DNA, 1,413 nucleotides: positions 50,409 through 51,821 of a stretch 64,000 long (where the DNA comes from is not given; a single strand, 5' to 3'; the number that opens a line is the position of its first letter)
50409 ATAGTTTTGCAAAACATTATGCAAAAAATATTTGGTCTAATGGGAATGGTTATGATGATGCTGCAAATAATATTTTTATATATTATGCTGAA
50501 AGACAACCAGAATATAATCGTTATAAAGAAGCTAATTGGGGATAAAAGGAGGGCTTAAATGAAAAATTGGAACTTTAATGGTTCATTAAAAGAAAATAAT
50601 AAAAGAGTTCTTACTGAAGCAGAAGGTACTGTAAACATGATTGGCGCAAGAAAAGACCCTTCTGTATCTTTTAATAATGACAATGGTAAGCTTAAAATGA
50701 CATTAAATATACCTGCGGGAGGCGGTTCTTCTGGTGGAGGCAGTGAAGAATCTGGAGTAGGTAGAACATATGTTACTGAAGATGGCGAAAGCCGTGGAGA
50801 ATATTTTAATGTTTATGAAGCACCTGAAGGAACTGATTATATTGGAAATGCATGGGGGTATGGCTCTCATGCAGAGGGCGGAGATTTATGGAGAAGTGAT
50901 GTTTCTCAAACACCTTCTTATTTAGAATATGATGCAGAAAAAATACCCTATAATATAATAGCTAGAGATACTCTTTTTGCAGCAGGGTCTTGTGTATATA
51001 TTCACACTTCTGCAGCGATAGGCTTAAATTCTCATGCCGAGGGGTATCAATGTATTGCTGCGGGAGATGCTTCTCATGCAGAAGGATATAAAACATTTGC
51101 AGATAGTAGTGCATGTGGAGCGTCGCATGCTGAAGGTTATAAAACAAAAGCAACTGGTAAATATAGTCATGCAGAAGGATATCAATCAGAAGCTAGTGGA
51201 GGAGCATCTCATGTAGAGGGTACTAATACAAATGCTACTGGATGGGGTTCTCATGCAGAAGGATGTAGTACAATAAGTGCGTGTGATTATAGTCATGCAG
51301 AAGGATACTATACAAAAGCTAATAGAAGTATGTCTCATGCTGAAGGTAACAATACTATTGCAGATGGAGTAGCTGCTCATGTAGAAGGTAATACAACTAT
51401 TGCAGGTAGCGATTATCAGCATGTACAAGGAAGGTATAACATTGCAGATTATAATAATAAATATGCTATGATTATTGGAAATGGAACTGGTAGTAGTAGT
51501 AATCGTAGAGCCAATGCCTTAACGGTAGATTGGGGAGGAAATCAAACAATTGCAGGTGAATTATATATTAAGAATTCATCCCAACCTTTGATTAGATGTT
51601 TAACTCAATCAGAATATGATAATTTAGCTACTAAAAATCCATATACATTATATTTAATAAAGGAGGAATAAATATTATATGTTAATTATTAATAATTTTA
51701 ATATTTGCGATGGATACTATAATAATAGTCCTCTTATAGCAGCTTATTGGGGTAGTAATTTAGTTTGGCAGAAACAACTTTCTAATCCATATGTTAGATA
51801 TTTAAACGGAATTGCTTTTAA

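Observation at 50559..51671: Phage protein built from YadA-head/Hep_Hag-like SHAEGY repeats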

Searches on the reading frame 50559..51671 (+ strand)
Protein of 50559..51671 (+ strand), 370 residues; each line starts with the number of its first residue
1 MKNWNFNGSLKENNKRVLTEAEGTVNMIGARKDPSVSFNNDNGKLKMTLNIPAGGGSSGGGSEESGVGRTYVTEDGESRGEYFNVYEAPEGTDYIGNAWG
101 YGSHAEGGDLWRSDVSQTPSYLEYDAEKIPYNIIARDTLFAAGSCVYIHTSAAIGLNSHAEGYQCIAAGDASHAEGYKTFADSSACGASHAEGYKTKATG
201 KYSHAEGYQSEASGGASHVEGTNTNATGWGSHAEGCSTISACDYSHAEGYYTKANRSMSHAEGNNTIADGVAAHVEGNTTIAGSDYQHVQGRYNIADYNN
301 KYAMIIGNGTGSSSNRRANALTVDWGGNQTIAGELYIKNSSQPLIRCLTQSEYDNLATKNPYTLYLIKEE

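Call 3: search_protein_families(library=pfam, proteins=[window:50559-51671:+], max_evalue=1)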
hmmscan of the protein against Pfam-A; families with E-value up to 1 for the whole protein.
window:50559-51671:+ (370 aa): 1 family
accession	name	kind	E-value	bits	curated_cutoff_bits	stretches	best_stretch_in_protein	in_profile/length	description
PF24243.1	Phage_tail_C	-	4e-07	29.7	23.7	1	346-368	4-26/26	Phage tail tip domain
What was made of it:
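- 51594..51662 (+): C-terminal Phage_tail_C (PF24243) domain, aa 346-368. Pfam E 4e-7, 29.7 bits against a cut-off of 23.7 (call 3).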

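Call 4: search_protein_families(library=phrogs, proteins=[window:50559-51671:+], max_evalue=0.01)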
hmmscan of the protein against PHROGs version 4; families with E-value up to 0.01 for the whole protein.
window:50559-51671:+ (370 aa): 3 families
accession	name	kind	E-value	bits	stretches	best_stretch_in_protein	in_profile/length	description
phrog_25468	-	unknown function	1.9e-30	107.2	2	198-340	87-227/528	-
phrog_14251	-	unknown function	1e-06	28.6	2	142-217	254-330/539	-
phrog_1560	-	unknown function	0.0034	18.9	1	345-368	39-62/63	-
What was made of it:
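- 51459..51593 (+): Conserved cap after the array, aa 301-345 (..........................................). The last, degenerate unit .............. lies just before it. PHROG 25468 (unknown function) covers aa 198-340 (call 4).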

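Call 6: search_solved_structures(query=window:50559-51671:+, max_evalue=10, show_alignments=3)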
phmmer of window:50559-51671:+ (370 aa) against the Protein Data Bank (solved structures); distinct sequences matched with E-value up to 10: 1.
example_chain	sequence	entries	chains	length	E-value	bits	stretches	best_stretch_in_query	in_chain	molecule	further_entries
6v8i_BN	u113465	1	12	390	0.65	12.7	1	279-368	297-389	Fiber Upper, gp68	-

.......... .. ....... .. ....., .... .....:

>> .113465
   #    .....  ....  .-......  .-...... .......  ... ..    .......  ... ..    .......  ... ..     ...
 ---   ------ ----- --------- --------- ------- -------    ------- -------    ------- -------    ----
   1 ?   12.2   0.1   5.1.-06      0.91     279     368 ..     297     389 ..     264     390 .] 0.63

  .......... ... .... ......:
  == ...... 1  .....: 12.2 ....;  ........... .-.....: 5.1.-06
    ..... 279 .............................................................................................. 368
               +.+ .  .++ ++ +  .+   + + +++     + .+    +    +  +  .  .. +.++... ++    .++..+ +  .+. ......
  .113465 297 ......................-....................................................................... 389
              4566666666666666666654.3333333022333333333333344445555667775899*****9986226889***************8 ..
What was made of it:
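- Single-sequence phmmer against the PDB finds only the C-terminal motif of 80alpha gp68, at E 0.65 (call 6).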

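Call 7: search_dna_similar(query=window:50559-51671:+, collection=phages, mode=protein, max_evalue=0.001, max_rows=30)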
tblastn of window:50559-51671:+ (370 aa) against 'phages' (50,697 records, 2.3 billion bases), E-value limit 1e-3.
Records with a match: 10; places in all: 18; records where one place covers at least 80% of the query: 0.
Best place of each record, by identity: <60% 10.
By first word of the organism name: Flavobacterium 4; Bacteriophage 2; Verrucomicrobia 2; uncultured 1; Lachnospiraceae 1.
By host as written in the record: Flavobacterium sp. LMO8 4; - 3; Puniceicoccales sp. IMCC8625 2; Lachnospiraceae 1.
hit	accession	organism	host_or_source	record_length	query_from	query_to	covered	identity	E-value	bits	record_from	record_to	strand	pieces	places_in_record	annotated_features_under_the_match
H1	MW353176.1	Flavobacterium phage vB_FspM_immuto_3-5A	Flavobacterium sp. LMO8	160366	152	356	55%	45.3%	6e-35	203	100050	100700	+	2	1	tail spike protein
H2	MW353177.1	Flavobacterium phage vB_FspM_immuto_13-6C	Flavobacterium sp. LMO8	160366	152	356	55%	45.3%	6e-35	203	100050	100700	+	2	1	tail spike protein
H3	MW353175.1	Flavobacterium phage vB_FspM_immuto_2-6A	Flavobacterium sp. LMO8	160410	152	356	55%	45.3%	6e-35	203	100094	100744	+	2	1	tail spike protein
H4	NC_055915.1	Flavobacterium phage vB_FspM_immuto_2-6A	Flavobacterium sp. LMO8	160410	152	356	55%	45.3%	6e-35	203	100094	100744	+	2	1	tail spike protein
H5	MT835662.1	Bacteriophage sp.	human fecal samples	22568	158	335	48%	35.6%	1e-15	84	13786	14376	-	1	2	record has no annotation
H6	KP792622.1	Verrucomicrobia phage P8625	Puniceicoccales sp. IMCC8625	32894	142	279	37%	45.7%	1e-14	82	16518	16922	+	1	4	tail fiber protein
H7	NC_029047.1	Verrucomicrobia phage P8625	Puniceicoccales sp. IMCC8625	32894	142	279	37%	45.7%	1e-14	82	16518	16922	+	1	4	tail fiber protein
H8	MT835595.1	Bacteriophage sp.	human fecal samples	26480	189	335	40%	40.8%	4e-17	89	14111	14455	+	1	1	record has no annotation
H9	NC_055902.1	uncultured phage cr131_1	Rhesus macaque feces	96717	172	309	37%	37.2%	2e-7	59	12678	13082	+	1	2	hypothetical protein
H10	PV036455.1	Lachnospiraceae phage IMGVR 15430980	Lachnospiraceae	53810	194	327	36%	32.8%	9e-5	50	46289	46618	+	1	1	pre-neck appendage protein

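Call 8: find_homologous_proteins(query=window:50559-51671:+, max_evalue=0.001)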
Query window:50559-51671:+ (370 aa): 7166 proteins with E <= 0.001 among 8000 candidates; the best 120 are listed.
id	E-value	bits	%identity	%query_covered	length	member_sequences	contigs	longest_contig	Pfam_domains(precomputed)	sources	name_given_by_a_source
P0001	1.9e-231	786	94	100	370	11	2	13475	PF24243.2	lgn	-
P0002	5.5e-222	755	91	100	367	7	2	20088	PF24243.2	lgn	-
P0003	1.2e-210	718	89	100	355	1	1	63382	PF24243.2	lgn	-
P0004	1.9e-210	717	82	100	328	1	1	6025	PF24243.2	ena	-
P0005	1.2e-207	708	88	100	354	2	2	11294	PF24243.2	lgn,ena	-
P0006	1.8e-204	697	85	100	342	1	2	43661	PF24243.2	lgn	-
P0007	1.6e-197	674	80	100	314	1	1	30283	PF24243.2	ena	-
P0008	2.9e-197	674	80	100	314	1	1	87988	PF24243.2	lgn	-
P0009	9.5e-197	672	83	100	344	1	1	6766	PF24243.2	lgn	-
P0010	1.1e-192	659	79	100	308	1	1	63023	PF24243.2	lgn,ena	-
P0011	1.3e-188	645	58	100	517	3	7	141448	PF24243.2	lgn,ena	-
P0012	3.9e-185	634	79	80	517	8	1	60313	PF24243.2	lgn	-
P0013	4.1e-185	634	81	100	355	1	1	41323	PF24243.2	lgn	-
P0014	3.8e-178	611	79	100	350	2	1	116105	PF24243.2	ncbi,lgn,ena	-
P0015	3.4e-175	601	78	81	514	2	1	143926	PF24243.2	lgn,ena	-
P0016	1.4e-173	596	55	100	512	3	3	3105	PF24243.2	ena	-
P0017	1.3e-154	533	72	100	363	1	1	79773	PF24243.2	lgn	-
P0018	2.1e-146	506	60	100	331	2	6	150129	PF24243.2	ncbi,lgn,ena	-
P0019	2.0e-139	483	67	100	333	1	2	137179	PF24243.2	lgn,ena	-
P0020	3.4e-138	479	59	100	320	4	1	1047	PF24243.2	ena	-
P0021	4.6e-131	456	65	100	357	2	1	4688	PF24243.2,PF05658.20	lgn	-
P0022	5.7e-130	452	67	100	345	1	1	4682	PF24243.2,PF05658.20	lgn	-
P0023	2.9e-127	443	65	100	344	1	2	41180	PF24243.2,PF05658.20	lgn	-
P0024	2.6e-126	440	52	100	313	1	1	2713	PF24243.2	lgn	-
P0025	2.9e-125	437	52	100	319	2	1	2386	PF24243.2,PF05658.20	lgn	-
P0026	2.1e-123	431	47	100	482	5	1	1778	PF24243.2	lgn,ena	-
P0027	1.5e-122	428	63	100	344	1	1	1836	PF24243.2,PF05658.20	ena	-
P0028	5.8e-122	426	59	100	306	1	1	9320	PF24243.2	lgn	-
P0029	2.6e-117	411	46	100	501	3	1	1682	PF24243.2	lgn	-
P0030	5.6e-116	406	44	100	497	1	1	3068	PF24243.2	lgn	-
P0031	9.5e-111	389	57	83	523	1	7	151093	PF24243.2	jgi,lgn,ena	-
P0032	1.4e-110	388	45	100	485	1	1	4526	PF24243.2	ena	-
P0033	4.6e-109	383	46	100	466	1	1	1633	PF24243.2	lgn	-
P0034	3.4e-107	377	47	100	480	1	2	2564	PF24243.2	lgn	-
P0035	7.9e-107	376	45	100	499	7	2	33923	PF24243.2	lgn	-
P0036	1.8e-84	302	46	58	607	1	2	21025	PF05658.20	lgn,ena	-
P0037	6.6e-84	301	49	100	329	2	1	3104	PF24243.2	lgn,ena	-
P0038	2.5e-80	289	53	48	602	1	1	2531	PF07532.18,PF05658.20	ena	-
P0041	5.5e-76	275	50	50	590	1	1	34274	-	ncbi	-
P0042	9.2e-73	264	42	70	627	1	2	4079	PF05658.20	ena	-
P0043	2.2e-72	263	42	50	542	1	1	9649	PF05658.20,PF11962.14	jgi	jgi:hypothetical protein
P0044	5.1e-72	262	41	71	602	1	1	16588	PF05658.20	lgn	-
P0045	1.5e-70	257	53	45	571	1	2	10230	PF13884.12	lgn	-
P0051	8.4e-69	251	45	54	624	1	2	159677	PF05658.20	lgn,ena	-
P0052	1.1e-68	251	42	58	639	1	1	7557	PF05658.20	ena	-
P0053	2.2e-68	250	37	73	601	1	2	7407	PF05658.20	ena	-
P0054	2.8e-68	249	41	66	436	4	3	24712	PF05658.20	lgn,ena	-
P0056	2.2e-67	246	34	70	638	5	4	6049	PF05658.20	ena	-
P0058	3.9e-67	245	49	53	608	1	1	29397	PF05658.20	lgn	-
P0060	7.0e-67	245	49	55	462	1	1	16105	PF05658.20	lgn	-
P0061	1.1e-66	244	43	54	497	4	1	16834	PF11962.14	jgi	jgi:trimeric autotransporter adhesin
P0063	2.0e-66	243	50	52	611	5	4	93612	PF05658.20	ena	-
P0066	1.1e-65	241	53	41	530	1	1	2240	PF05658.20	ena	-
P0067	2.4e-65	240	45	54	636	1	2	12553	PF05658.20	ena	-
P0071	5.0e-65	239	47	54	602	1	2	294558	PF05658.20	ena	-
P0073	5.5e-65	238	52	39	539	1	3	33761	PF05658.20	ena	-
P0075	7.4e-65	238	47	53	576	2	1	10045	PF05658.20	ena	-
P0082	1.1e-63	234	45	55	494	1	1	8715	PF05658.20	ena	-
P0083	1.2e-63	234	55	41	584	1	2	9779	PF05658.20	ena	-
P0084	1.4e-63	234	47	47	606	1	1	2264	PF05658.20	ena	-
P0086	1.7e-63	233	40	68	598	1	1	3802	PF05658.20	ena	-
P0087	2.2e-63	233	51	40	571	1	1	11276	PF05658.20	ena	-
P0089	2.8e-63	233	49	49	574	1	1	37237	PF05658.20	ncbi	-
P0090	4.8e-63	232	52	48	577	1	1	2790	PF05658.20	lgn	-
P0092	7.9e-63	231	46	64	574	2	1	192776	PF05658.20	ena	-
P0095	1.8e-62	230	43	52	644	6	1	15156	PF05658.20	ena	-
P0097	2.1e-62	230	41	51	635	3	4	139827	PF05658.20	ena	-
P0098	2.8e-62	229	54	51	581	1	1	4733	PF05658.20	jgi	jgi:hypothetical protein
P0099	8.7e-62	228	37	65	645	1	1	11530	PF05658.20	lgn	-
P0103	2.7e-61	226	44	56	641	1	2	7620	PF05658.20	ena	-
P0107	1.3e-60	224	48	41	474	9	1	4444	PF05658.20,PF11962.14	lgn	-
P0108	1.5e-60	224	50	48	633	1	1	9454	PF05658.20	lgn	-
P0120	1.2e-59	221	51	52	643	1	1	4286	PF05658.20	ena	-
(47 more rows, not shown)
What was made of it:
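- One source labels a relative 'trimeric autotransporter adhesin' (P0061, call 8).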

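Call 13: search_solved_structures(query=A1, max_evalue=10, show_alignments=4)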
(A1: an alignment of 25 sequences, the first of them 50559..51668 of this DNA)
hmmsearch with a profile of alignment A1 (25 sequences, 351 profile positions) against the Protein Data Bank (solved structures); distinct sequences matched with E-value up to 10: 7.
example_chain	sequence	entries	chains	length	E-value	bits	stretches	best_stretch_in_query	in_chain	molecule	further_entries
7o23_A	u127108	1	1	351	3.2e-19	72.8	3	152-262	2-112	Autotransporter adhesin BpaC,Autotransporter adhesin BpaC,General control transcription fa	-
9u93_C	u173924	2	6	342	5.5e-07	32.5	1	151-259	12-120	Fusobacterium nucleatum CbpF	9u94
9gh4_A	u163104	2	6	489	0.00011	24.9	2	149-259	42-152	Cell surface protein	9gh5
1p9h_A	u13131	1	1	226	0.00048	22.8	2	151-217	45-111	Invasin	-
3wp8_A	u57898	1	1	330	0.001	21.7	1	148-264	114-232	Trimeric autotransporter adhesin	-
6v8i_BN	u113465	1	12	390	0.0073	19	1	240-349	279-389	Fiber Upper, gp68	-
3s6l_A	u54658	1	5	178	0.011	18.3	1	157-262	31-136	Hep_Hag family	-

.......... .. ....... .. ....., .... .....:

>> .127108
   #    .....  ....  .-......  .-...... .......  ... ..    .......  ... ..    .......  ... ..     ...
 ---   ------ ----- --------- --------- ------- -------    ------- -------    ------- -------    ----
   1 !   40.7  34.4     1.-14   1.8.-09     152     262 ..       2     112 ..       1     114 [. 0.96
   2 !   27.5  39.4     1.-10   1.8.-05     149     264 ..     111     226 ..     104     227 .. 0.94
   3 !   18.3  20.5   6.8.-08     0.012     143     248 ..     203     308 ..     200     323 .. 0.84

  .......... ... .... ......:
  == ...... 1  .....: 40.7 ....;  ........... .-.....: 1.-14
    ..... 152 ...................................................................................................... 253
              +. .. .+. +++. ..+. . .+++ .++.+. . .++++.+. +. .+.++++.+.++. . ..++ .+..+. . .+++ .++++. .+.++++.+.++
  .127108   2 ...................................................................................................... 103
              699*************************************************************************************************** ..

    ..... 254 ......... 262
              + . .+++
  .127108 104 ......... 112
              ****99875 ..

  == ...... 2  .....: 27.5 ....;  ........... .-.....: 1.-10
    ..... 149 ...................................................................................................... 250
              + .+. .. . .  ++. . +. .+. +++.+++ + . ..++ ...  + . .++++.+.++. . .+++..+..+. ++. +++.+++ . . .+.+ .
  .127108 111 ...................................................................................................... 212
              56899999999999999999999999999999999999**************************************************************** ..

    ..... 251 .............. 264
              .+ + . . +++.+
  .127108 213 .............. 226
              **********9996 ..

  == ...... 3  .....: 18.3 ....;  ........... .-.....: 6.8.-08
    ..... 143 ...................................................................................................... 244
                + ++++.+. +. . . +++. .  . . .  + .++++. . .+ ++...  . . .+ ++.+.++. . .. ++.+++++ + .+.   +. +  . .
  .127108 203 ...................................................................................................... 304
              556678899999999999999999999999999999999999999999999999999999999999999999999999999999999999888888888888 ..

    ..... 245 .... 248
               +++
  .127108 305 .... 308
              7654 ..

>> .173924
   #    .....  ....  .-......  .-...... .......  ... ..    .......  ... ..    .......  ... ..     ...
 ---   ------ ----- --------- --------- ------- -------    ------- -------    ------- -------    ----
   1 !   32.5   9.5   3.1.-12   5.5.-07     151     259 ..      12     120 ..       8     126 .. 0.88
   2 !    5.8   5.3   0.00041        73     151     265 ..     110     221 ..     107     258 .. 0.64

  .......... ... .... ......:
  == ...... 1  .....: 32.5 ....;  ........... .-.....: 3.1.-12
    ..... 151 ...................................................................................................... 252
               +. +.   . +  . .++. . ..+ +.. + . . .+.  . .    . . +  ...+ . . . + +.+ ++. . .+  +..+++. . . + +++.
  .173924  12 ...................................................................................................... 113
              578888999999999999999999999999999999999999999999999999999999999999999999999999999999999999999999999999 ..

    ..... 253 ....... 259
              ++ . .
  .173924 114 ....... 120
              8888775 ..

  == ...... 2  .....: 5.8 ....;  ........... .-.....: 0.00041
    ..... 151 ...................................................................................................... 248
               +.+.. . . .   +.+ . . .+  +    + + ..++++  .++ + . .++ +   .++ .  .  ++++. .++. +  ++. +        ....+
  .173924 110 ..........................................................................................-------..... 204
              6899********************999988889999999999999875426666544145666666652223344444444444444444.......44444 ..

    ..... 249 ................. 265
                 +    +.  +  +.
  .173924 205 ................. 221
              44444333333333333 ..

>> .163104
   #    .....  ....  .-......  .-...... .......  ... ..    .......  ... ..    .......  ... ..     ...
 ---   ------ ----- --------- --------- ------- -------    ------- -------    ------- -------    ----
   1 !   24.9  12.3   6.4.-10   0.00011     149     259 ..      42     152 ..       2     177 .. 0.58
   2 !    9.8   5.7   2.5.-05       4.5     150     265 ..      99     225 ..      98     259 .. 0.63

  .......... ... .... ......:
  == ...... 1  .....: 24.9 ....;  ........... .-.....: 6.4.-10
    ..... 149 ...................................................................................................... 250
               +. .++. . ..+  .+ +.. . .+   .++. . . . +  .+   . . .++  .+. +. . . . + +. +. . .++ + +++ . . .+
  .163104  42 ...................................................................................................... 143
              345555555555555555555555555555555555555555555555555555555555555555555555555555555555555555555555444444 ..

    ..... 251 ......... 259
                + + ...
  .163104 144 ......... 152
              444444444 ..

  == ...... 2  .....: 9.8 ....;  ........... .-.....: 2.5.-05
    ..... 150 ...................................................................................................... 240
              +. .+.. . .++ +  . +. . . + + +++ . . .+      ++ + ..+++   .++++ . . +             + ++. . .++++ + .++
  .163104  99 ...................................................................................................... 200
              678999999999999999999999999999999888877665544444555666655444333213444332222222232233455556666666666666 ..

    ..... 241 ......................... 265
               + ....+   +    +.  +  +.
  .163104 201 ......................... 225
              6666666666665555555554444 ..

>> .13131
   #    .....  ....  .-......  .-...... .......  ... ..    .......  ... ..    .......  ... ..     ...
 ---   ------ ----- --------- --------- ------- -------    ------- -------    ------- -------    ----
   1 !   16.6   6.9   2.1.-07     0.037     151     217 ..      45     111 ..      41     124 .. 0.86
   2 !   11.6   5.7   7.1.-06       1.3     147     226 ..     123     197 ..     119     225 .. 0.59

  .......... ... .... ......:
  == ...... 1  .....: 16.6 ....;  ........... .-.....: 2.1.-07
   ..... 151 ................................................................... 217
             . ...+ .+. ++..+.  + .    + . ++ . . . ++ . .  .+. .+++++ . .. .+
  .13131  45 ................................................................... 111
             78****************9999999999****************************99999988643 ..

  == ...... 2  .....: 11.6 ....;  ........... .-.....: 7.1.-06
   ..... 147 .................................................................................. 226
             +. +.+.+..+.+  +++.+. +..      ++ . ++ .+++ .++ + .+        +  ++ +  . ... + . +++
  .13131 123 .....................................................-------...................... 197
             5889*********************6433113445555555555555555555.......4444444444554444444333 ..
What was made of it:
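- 51594..51662 (+): The same motif ends the staphylococcal phage 80alpha upper fibre gp68, PDB 6v8i (calls 6, 13).
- Closest known: Upper tail fibre FibU. Same: They share the C-terminal Phage_tail_C motif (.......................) (calls 6, 13).
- The family profile matches PDB TAA heads: BpaC 3.2e-19, CbpF 5.5e-7, 9gh4 1.1e-4, YadA 4.8e-4, AtaA 1e-3 (call 13). The repeats are compositionally biased (HMMER bias 34 of 41 bits on the best stretch, call 13), so E-values may flatter the match.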
